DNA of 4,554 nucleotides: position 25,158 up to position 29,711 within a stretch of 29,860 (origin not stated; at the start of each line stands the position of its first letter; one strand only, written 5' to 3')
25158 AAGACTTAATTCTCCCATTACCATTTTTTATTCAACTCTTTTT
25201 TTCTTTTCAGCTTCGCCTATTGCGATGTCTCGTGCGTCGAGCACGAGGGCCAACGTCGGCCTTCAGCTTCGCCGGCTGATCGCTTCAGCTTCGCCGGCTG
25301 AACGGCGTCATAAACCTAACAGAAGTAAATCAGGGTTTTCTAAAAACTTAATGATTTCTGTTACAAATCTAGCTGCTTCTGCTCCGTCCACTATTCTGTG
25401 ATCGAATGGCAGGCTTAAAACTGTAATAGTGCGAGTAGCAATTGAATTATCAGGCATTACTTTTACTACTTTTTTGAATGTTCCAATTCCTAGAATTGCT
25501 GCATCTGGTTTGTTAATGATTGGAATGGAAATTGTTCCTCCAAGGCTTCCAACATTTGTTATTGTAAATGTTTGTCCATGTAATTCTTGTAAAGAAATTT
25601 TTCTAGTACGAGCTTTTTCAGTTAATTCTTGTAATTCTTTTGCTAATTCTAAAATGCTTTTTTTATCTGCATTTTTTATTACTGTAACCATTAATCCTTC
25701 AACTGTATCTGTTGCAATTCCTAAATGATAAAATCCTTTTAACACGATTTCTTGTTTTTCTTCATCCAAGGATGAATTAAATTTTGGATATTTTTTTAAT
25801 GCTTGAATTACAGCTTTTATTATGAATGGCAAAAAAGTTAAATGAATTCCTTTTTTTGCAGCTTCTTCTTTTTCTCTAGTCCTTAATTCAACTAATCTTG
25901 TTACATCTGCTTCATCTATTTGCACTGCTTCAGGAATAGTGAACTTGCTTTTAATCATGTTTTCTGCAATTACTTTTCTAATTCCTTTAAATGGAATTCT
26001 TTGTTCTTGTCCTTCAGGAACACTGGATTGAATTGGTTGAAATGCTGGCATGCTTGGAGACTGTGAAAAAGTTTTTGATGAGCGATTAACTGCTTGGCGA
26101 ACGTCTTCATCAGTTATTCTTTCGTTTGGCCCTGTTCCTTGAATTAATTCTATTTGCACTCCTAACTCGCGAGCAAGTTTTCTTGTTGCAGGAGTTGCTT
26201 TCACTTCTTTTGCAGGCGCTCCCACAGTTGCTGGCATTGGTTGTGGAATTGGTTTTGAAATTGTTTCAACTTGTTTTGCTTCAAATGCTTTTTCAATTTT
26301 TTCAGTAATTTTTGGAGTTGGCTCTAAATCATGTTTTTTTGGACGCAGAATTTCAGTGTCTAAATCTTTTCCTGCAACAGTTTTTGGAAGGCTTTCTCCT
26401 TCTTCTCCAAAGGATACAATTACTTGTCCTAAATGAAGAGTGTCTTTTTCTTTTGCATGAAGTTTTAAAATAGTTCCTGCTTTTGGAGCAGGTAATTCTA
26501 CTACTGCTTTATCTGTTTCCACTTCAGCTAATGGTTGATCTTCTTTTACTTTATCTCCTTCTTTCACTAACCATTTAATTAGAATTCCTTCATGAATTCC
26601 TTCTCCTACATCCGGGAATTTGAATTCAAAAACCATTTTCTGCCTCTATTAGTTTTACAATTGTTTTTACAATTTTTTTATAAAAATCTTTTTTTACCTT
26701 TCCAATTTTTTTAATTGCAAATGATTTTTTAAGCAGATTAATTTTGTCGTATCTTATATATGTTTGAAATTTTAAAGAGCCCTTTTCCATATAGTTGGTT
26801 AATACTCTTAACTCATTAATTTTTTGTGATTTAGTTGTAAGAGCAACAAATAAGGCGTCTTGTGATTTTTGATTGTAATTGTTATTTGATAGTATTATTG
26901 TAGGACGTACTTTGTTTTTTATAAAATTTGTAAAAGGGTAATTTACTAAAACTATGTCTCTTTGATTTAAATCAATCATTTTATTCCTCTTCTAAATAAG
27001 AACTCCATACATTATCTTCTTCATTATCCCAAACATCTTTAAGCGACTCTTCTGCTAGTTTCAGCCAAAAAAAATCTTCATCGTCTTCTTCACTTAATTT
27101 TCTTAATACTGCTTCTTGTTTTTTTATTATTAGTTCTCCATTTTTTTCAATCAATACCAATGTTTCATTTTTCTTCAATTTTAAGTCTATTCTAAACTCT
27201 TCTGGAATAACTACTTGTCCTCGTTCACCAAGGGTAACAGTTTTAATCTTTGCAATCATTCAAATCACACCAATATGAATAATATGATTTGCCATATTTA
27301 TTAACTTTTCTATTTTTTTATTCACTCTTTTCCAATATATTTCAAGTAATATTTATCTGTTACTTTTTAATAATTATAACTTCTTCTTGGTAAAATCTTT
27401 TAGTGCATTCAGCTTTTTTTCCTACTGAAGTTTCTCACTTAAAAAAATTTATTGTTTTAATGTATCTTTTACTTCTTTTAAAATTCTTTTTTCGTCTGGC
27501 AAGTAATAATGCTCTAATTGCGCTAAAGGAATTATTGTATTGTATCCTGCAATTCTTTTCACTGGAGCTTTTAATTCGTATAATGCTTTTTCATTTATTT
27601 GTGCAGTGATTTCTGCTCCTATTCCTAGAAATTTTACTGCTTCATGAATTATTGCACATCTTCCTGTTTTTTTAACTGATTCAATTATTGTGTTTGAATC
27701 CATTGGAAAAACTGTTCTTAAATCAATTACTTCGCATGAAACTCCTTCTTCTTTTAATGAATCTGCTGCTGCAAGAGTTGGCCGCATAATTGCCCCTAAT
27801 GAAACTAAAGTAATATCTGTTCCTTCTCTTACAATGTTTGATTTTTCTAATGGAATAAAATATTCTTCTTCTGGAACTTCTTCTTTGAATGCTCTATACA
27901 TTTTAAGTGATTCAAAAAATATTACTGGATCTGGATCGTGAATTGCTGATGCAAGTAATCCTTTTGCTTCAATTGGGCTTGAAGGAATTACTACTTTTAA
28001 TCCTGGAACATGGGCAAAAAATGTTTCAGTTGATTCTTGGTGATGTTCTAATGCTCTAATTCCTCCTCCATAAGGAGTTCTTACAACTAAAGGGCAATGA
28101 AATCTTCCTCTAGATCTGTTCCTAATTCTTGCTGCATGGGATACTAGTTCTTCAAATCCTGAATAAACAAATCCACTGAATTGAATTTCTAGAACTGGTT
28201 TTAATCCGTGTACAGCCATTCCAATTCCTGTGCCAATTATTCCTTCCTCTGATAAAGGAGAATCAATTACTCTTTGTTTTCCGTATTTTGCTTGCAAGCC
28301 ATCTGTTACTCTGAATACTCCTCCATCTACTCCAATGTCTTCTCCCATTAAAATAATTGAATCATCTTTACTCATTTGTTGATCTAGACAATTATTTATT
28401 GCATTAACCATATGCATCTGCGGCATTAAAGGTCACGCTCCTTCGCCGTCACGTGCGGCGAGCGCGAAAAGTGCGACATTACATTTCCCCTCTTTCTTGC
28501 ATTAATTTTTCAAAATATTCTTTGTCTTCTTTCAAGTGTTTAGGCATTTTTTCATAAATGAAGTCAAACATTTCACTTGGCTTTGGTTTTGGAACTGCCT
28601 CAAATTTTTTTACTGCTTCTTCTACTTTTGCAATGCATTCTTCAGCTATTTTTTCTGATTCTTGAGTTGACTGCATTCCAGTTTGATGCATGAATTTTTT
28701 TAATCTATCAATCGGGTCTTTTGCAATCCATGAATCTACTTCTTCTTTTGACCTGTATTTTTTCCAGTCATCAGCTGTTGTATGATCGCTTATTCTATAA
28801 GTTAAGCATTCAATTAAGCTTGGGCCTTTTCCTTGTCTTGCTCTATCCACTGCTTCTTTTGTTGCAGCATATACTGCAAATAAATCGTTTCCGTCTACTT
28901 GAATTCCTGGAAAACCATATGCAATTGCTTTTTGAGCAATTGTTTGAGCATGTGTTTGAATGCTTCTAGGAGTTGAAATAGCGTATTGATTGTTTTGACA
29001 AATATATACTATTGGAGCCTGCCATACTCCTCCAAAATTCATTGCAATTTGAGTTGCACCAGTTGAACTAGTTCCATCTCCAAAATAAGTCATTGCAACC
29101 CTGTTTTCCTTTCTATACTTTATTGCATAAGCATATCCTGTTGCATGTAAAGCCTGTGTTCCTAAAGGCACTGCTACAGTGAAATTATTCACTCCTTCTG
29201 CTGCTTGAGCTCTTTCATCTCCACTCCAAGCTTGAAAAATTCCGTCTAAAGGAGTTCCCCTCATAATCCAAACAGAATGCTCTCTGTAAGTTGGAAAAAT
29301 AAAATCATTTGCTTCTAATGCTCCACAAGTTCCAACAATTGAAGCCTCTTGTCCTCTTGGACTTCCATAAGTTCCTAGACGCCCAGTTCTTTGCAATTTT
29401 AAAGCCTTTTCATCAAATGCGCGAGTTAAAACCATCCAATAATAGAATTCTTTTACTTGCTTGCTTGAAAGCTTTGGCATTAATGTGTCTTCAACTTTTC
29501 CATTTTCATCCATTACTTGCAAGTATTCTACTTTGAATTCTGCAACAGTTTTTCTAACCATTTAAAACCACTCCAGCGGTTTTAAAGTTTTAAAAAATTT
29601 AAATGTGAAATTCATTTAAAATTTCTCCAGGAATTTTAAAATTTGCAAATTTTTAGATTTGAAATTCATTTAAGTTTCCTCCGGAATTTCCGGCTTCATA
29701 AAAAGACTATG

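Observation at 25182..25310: E2-E3 spacer is filled by a 64% G+C element built around a 22-nt tandem repeat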

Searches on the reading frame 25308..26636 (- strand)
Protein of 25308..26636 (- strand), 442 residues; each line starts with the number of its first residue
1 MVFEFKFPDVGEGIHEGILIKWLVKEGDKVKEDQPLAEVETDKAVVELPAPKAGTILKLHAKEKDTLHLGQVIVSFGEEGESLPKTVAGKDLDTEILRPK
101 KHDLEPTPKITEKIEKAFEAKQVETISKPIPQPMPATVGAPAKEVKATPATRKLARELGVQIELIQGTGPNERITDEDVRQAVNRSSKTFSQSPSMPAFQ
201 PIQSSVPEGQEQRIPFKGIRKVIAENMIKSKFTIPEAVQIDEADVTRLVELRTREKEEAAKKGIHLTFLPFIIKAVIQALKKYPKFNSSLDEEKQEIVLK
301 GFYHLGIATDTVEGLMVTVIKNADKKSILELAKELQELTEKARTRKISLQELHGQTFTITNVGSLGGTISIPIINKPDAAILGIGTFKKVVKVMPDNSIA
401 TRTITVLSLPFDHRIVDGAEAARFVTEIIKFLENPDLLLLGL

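Call 7: search_protein_families(library=pfam, proteins=[window:25308-26636:-])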
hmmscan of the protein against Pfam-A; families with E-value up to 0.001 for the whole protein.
window:25308-26636:- (442 aa): 4 families
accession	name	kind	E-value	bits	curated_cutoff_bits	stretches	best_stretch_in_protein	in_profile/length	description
PF00198.28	2-oxoacid_dh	-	5.3e-84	281.7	23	1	209-440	2-232/232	2-oxoacid dehydrogenases acyltransferase (catalytic domain)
PF00364.28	Biotin_lipoyl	-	4.5e-24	84.5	22.1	1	4-75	2-72/73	Biotin-requiring enzyme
PF02817.22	E3_binding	-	3.2e-14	53.3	23.7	1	145-180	1-36/36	e3 binding domain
PF01597.25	GCV_H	-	0.00044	20.6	22.2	0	23-62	38-77/122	Glycine cleavage H-protein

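Call 13: find_encoding_contigs(protein=window:25308-26636:-, flank=10000, max_places=10)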
Protein window:25308-26636:- (442 aa): 1 contig read that carries it; 1 place shown.
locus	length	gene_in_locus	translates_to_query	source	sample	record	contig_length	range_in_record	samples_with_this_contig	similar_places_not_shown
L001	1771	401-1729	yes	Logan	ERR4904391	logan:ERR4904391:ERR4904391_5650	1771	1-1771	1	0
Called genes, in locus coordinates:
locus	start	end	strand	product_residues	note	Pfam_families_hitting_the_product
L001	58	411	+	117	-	PF02452:PemK_toxin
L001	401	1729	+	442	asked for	PF00364:Biotin_lipoyl, PF25997:BSH_YhbJ, PF02817:E3_binding, PF00198:2-oxoacid_dh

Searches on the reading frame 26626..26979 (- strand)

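Call 7: search_protein_families(library=pfam, proteins=[window:26626-26979:-])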
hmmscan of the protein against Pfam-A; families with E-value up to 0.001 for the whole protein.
window:26626-26979:- (117 aa): 1 family
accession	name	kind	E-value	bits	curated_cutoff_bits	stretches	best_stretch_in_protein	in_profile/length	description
PF02452.23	PemK_toxin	-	2.5e-12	47.4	23.1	1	6-109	2-107/109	PemK-like, MazF-like toxin of type II toxin-antitoxin system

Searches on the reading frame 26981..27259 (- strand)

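Call 7: search_protein_families(library=pfam, proteins=[window:26981-27259:-])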
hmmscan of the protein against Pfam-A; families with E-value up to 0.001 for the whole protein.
window:26981-27259:- (92 aa): 1 family
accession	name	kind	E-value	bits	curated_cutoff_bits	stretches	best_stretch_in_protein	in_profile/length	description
PF04014.23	MazE_antitoxin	-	2.7e-08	34.1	24.7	1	8-48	2-43/48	Antidote-toxin recognition MazE, bacterial antitoxin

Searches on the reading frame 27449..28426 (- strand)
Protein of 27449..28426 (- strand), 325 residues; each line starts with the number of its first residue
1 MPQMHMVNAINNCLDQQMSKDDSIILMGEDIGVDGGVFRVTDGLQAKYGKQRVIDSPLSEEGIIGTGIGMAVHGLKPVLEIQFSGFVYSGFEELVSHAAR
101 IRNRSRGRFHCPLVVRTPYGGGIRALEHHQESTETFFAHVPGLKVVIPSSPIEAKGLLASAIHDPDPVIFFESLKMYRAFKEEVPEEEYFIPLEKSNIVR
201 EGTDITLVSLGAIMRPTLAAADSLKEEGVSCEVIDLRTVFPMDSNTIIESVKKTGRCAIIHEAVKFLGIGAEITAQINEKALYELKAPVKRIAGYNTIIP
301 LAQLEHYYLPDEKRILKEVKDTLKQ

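Call 7: search_protein_families(library=pfam, proteins=[window:27449-28426:-])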
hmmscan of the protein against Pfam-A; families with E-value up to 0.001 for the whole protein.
window:27449-28426:- (325 aa): 3 families
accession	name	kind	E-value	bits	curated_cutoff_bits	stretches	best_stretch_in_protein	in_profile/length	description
PF02779.29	Transket_pyr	-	1.9e-43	148.5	27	1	4-178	3-173/174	Transketolase, pyrimidine binding domain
PF02780.25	Transketolase_C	-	8.3e-39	132.8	25.9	1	195-315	2-124/124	Transketolase, C-terminal domain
PF17147.9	PFOR_II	-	0.00028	21.6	27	1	204-294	2-94/102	Pyruvate:ferredoxin oxidoreductase core domain II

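Call 34: find_encoding_contigs(protein=window:27449-28426:-, flank=10000, max_places=5)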
Protein window:27449-28426:- (325 aa): 1 contig read that carries it; 1 place shown.
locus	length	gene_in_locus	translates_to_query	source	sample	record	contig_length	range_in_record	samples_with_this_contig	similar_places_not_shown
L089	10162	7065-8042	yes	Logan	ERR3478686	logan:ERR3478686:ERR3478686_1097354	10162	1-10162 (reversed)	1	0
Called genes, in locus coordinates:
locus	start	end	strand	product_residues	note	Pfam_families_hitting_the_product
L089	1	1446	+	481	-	?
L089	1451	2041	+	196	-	PF06841:Phage_T4_gp19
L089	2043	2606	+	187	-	PF06841:Phage_T4_gp19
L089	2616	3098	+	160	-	PF06841:Phage_T4_gp19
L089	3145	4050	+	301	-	PF16881:LIAS_N, PF04055:Radical_SAM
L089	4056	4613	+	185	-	PF00561:Abhydrolase_1 (faint), PF06821:Ser_hydrolase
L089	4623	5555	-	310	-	PF02661:Fic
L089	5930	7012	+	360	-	PF00676:E1_dh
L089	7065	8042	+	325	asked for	PF02779:Transket_pyr, PF02780:Transketolase_C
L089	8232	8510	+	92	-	PF04014:MazE_antitoxin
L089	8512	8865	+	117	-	PF02452:PemK_toxin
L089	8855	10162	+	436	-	?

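Call 58: find_homologous_proteins(query=L089:1451-2041:+, max_evalue=1e-40)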
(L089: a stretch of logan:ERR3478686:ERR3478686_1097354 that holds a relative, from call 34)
Query L089:1451-2041:+ (196 aa): 2 proteins with E <= 1e-40 among 104 candidates.
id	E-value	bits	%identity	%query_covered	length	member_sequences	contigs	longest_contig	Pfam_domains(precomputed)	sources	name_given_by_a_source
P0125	3.2e-126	437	100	100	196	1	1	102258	PF06841.19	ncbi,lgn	-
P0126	1.2e-75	272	64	100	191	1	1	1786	PF06841.19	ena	-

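Call 59: find_encoding_contigs(protein=P0125, flank=10000, max_places=5)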
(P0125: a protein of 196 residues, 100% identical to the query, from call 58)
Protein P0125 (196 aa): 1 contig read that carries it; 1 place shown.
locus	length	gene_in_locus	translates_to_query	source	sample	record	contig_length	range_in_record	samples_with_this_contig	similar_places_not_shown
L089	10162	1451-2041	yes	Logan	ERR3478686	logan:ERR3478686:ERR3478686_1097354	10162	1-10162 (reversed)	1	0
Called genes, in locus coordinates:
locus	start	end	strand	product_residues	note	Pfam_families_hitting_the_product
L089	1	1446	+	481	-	?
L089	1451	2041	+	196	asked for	PF06841:Phage_T4_gp19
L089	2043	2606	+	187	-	PF06841:Phage_T4_gp19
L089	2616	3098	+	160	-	PF06841:Phage_T4_gp19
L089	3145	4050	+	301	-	PF16881:LIAS_N, PF04055:Radical_SAM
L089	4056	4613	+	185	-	PF00561:Abhydrolase_1 (faint), PF06821:Ser_hydrolase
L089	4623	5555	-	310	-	PF02661:Fic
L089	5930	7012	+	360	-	PF00676:E1_dh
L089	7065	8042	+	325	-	PF02779:Transket_pyr, PF02780:Transketolase_C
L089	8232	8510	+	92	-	PF04014:MazE_antitoxin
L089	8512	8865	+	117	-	PF02452:PemK_toxin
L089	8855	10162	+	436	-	?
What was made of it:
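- Tried and rejected: An identical gp19 protein lies on a 102-kb NCBI contig (call 58), but only the Logan contig is indexed (call 59).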

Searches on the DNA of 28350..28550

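Call 47: search_rna_families(source=window, start=28350, end=28550, threshold=evalue, max_evalue=10)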
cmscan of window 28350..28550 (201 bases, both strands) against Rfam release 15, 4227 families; matches with E-value up to 10: 0.
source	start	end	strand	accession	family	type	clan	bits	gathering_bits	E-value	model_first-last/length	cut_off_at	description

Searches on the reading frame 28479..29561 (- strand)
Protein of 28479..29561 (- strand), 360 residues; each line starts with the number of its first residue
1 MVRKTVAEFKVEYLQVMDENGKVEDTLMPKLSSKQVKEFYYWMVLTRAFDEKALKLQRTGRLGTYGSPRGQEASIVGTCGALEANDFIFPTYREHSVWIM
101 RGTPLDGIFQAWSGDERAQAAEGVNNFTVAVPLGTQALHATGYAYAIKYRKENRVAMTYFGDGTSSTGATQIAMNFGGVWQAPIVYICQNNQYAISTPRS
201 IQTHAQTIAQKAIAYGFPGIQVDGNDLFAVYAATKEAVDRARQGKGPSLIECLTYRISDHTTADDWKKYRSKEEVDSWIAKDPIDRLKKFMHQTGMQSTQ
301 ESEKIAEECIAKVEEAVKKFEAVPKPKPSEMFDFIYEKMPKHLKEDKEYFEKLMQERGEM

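Call 7: search_protein_families(library=pfam, proteins=[window:28479-29561:-])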
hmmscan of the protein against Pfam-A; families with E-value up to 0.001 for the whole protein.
window:28479-29561:- (360 aa): 1 family
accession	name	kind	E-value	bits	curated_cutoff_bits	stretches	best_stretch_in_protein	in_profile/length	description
PF00676.26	E1_dh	-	3.5e-87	292.6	22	1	42-328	3-299/300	Dehydrogenase E1 component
